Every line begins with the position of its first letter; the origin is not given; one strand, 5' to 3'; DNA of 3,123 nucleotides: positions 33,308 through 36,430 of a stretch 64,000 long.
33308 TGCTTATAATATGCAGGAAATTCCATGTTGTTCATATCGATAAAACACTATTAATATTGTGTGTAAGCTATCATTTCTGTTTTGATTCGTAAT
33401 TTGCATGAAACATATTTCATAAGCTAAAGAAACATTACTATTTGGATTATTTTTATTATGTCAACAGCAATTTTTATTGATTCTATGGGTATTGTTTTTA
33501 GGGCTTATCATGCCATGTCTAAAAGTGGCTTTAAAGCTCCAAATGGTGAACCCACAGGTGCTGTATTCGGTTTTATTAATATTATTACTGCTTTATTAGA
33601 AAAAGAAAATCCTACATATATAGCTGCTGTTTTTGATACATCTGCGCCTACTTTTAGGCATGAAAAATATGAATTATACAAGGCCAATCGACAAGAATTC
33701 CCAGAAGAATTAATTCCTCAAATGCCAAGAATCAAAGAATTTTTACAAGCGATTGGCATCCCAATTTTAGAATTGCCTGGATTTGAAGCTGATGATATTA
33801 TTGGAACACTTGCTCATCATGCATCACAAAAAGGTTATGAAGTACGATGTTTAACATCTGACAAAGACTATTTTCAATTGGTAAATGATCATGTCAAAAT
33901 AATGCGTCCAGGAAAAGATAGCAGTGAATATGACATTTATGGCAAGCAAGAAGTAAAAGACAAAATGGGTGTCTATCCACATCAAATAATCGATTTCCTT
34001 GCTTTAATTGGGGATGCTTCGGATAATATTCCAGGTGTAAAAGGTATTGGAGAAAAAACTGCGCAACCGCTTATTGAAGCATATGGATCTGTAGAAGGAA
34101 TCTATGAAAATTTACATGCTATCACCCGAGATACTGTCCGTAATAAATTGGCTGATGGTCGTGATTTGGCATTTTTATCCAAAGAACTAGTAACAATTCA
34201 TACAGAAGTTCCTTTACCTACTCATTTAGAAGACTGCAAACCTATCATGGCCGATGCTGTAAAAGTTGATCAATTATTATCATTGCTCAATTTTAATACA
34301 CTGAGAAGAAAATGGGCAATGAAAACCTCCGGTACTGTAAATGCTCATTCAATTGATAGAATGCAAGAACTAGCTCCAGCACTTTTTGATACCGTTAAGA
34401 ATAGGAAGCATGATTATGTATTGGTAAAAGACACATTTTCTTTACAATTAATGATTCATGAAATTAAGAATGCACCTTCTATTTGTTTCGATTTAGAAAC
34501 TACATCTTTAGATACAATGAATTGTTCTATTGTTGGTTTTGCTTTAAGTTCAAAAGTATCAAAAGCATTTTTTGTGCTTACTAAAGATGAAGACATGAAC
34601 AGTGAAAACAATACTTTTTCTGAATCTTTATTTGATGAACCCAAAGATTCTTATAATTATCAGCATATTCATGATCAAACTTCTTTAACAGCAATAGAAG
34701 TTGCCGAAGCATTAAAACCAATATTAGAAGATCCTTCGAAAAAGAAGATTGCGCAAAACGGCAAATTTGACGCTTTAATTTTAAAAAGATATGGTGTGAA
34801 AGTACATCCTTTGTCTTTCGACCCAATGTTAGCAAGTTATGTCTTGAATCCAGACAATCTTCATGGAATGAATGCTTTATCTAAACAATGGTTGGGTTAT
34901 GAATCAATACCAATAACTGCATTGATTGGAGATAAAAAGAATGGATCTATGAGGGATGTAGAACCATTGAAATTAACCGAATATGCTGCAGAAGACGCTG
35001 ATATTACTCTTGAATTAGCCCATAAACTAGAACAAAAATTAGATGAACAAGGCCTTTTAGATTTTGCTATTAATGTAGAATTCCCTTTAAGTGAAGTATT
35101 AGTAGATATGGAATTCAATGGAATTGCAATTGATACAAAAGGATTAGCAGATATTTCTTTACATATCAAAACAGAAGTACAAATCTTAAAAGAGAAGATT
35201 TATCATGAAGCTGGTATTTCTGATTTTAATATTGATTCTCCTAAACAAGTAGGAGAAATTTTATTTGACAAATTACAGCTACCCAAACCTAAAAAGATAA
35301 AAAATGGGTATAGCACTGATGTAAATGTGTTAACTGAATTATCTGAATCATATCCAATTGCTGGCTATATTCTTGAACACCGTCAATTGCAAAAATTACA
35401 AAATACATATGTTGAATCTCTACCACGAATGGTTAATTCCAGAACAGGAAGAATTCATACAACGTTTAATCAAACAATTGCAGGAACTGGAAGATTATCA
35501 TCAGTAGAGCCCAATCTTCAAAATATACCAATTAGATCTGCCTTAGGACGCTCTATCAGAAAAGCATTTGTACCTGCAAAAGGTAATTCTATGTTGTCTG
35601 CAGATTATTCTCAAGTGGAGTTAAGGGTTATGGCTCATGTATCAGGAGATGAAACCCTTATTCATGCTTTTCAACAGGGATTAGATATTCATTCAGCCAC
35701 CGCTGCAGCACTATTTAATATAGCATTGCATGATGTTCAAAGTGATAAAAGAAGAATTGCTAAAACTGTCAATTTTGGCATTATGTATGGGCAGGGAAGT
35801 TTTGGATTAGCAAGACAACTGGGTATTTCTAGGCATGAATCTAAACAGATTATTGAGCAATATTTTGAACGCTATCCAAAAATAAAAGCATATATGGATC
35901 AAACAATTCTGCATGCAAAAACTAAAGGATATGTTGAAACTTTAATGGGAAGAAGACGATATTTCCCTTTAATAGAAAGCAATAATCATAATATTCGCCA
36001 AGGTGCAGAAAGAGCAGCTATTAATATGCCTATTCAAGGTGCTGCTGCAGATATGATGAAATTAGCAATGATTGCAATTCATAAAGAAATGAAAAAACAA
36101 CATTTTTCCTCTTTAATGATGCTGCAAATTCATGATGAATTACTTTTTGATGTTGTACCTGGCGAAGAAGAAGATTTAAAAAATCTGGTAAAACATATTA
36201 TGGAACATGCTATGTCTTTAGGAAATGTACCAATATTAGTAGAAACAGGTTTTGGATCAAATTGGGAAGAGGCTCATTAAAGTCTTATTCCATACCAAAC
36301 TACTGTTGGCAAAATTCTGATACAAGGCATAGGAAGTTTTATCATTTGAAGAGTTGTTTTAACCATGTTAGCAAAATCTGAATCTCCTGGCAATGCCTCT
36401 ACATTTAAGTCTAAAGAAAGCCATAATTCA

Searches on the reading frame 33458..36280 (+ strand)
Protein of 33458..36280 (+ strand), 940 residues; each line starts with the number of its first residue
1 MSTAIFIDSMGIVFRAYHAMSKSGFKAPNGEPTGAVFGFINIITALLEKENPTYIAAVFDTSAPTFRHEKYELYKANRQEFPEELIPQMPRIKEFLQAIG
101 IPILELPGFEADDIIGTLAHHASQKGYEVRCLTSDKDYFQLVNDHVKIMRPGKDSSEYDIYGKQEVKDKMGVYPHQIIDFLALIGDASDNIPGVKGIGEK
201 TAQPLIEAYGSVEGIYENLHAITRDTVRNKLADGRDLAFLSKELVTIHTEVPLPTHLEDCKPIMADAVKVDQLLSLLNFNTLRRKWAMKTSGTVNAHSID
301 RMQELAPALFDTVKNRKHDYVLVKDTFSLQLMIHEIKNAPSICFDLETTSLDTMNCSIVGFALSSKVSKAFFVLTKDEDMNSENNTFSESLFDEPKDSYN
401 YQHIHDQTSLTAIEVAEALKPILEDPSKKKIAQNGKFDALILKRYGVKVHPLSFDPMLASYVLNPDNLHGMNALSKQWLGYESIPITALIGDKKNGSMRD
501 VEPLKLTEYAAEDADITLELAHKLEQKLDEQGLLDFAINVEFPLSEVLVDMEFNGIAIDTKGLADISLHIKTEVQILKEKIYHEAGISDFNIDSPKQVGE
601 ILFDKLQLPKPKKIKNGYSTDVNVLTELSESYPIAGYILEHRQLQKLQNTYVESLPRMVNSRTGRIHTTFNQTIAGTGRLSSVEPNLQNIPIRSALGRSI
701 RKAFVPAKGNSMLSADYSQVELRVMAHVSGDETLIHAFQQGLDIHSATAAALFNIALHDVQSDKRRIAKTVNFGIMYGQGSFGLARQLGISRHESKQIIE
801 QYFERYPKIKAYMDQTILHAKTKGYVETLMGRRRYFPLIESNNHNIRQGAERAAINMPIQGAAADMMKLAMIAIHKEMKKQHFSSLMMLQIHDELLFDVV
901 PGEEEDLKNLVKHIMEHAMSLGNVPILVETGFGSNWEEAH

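Call 27: search_protein_families(library=pfam, proteins=[window:33458-36280:+], max_evalue=0.00001)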
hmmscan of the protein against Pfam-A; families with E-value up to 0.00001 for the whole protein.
window:33458-36280:+ (940 aa): 5 families
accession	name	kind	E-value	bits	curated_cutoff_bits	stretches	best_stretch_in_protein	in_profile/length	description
PF00476.26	DNA_pol_A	-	4.7e-158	526.5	34.3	1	562-938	3-381/381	DNA polymerase family A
PF02739.22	5_3_exonuc_N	-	1.8e-57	194.1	34.3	1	5-171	3-164/164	5'-3' exonuclease, N-terminal resolvase-like domain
PF01367.25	5_3_exonuc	-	8.7e-33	113.1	40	1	172-262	1-91/97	5'-3' exonuclease, C-terminal SAM fold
PF01612.26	DNA_pol_A_exo1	-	2.1e-27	96.4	23.6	1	320-529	1-173/173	3'-5' exonuclease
PF22619.2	DNA_polI_exo1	-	1.3e-10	41.6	27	1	416-474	37-96/140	DNA polymerase I, ribonuclease H-like domain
